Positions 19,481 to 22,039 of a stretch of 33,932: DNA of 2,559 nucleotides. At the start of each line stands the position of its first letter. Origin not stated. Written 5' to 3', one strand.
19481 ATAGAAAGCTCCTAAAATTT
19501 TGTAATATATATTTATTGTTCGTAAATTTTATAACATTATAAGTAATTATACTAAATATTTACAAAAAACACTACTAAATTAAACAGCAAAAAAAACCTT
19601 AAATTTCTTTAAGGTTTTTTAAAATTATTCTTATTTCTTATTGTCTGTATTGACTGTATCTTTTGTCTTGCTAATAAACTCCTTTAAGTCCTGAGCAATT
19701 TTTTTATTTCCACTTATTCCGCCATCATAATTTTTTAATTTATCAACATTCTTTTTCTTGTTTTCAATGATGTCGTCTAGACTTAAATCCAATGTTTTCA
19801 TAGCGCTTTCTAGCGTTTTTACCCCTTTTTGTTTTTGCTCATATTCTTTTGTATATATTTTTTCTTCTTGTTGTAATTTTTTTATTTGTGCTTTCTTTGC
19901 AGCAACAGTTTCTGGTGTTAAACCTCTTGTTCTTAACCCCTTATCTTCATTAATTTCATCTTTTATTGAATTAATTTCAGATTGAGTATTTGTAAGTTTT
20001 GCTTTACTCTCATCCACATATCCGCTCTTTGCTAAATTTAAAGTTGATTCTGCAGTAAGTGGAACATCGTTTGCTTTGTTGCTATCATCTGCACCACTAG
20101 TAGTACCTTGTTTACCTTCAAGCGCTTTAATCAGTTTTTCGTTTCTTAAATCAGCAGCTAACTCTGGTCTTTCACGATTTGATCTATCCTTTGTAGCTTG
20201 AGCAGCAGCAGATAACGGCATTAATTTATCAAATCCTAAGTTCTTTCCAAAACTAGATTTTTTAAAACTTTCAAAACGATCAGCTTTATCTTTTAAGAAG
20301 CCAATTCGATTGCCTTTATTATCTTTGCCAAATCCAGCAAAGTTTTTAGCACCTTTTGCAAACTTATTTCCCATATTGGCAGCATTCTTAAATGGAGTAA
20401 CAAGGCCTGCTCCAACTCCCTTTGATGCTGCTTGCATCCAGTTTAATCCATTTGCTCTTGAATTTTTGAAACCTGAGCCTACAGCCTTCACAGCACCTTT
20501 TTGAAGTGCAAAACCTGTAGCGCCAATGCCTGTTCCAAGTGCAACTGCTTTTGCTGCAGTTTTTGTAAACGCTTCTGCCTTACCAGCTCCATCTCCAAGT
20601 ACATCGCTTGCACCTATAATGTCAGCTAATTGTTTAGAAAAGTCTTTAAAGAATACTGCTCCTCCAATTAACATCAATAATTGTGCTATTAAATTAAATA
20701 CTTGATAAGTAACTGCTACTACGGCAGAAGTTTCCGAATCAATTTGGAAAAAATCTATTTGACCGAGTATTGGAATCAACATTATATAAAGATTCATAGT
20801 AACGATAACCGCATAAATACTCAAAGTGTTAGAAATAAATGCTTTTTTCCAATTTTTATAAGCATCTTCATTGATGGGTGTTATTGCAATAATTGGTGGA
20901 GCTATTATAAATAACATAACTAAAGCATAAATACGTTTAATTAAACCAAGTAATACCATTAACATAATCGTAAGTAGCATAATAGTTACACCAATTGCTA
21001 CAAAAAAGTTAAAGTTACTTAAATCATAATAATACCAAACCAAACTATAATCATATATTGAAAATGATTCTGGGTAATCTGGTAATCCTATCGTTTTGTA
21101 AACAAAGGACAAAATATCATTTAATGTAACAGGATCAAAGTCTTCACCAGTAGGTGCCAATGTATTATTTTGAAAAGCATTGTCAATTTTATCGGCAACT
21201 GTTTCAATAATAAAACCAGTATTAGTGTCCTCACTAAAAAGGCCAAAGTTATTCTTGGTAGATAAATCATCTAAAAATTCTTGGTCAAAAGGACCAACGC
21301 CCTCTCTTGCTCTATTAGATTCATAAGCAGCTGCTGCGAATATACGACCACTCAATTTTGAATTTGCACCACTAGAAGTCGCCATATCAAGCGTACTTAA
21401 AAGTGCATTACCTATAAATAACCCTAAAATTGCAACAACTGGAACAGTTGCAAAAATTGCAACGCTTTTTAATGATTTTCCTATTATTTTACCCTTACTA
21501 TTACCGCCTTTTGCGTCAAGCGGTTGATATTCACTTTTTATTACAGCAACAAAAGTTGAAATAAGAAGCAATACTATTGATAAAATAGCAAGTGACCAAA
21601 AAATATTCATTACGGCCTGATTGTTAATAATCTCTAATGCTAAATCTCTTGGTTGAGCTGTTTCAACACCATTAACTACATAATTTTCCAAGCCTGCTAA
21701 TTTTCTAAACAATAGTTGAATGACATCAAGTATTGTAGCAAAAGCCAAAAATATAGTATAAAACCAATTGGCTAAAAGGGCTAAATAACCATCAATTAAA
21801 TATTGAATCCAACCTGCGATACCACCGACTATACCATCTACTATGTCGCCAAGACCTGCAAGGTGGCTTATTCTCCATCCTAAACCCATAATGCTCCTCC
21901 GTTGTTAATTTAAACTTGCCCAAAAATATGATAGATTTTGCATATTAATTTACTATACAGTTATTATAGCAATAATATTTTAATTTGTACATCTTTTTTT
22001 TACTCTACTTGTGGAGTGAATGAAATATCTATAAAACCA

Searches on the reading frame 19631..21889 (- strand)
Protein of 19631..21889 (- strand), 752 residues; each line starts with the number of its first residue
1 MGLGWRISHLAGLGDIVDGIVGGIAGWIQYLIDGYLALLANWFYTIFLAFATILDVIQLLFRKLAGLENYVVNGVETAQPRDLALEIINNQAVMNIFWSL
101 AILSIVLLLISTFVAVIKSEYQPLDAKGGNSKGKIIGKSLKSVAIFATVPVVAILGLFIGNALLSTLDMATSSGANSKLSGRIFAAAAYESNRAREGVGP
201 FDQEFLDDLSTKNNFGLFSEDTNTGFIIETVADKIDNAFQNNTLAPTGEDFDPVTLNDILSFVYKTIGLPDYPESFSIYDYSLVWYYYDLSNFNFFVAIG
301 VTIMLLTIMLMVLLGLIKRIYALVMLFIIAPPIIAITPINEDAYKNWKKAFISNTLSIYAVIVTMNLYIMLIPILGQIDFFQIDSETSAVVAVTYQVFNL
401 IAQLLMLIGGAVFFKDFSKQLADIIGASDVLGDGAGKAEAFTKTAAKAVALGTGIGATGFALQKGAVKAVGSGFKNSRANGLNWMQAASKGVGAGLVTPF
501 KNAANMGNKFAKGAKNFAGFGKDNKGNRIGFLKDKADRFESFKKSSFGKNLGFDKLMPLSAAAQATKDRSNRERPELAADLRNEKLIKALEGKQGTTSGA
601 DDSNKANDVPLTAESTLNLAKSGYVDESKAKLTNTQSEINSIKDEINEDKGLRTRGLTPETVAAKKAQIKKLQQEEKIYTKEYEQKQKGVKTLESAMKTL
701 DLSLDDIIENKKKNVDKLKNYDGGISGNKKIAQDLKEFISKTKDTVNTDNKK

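Call 4: search_protein_families(library=pfam, proteins=[window:19631-21889:-])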
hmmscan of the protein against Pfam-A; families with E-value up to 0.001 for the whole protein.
window:19631-21889:- (752 aa): 0 families

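Call 7: search_protein_families(library=ncbifam, proteins=[window:19631-21889:-], max_evalue=0.1)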
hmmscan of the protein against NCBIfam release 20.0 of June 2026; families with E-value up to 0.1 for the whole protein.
window:19631-21889:- (752 aa): 3 families
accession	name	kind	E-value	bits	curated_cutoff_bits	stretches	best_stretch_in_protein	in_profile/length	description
NF045848.1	MMCAP2_0566_fam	domain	1.5e-36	126.3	90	1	40-428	6-315/322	MMCAP2_0566 family conjugal transfer protein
NF045889.1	ICE_Mbov_0396_TM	equivalog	1.2e-23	84.1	70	2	260-428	145-304/306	Mbov_0396 family ICE element transmembrane protein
TIGR03943.1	TIGR03943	equivalog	0.04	13.3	88.8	0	97-176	13-89/221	TIGR03943 family putative permease subunit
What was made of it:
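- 19631..21889 (-): Polytopic VirB6-like channel protein (MMCAP2_0566 / Mbov_0396 ICE transmembrane family). NCBIfam NF045848, 126 bits against a cut-off of 90, and NF045889, 84 bits against a cut-off of 70 (call 7).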

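Call 36: search_protein_families(library=phrogs, proteins=[window:19631-21889:-], max_evalue=0.01)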
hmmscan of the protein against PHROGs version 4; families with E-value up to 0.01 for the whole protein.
window:19631-21889:- (752 aa): 0 families

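Call 77: search_protein_families(library=pfam, proteins=[window:19631-21889:-], max_evalue=1)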
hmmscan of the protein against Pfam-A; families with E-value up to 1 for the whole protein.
window:19631-21889:- (752 aa): 3 families
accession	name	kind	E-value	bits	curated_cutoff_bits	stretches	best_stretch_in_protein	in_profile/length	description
PF16523.10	betaPIX_CC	-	0.036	14.4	26.8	1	661-707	33-79/85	betaPIX coiled coil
PF06785.16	UPF0242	-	0.058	13.9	33.5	1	624-744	69-164/194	Uncharacterised protein family (UPF0242) N-terminus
PF20532.3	DUF6747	-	0.39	11.7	27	1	339-370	10-41/55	Family of unknown function (DUF6747)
